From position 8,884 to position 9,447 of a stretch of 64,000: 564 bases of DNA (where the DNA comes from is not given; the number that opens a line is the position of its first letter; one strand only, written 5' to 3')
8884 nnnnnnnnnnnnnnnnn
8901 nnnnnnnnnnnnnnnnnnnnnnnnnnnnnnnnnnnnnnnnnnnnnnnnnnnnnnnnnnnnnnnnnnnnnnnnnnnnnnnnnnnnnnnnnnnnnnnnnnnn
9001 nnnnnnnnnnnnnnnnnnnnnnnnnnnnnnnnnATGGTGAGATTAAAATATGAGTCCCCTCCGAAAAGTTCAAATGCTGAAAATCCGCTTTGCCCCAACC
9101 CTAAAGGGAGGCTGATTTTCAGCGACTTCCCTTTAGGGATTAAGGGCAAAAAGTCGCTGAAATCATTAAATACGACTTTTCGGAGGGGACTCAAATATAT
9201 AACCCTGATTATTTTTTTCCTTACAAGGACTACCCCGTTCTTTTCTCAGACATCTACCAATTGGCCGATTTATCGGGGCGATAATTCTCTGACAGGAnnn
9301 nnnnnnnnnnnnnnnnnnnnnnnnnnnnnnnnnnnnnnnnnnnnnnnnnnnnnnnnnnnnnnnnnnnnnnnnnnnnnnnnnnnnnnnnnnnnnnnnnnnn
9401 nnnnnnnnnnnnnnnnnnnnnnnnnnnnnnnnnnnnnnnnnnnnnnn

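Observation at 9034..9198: MITE-like palindromic element inserted in frame inside the signal peptide of a propeller gene, with an apparent 6-bp target-site duplication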

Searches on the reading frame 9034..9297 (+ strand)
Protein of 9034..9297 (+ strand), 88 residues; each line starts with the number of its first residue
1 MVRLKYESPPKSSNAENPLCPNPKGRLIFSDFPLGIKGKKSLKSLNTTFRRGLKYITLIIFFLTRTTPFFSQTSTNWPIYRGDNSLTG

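Call 51: search_protein_families(library=pfam, proteins=[window:9034-9297:+], max_evalue=1)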
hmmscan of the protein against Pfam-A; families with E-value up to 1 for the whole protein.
seq(88 aa): 0 families
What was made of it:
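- On Extended signal peptide region (ESPR): Pfam scan of residues 1-88 gave no family at E up to 1 (call 51).
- There is no Pfam match for the N-terminus, including extended-signal-peptide models (call 51).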

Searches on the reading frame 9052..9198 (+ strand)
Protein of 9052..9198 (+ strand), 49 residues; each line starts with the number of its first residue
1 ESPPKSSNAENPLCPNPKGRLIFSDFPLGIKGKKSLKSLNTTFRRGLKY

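Call 24: find_homologous_proteins(query=window:9052-9198:+, max_evalue=10)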
Query seq(49 aa) (49 aa): 1 proteins with E <= 10 among 1 candidates.
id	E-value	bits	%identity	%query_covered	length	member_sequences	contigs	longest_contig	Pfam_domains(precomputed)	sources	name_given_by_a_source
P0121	8.7e-10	55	67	88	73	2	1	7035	-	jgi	jgi:hypothetical protein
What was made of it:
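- On Rickettsia palindromic elements: The MITE peptide retrieved only one 73-aa hypothetical protein from 5.8 billion proteins (call 24).
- Tried and rejected: I therefore rejected the idea that it is a recurrent protein module (call 24).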
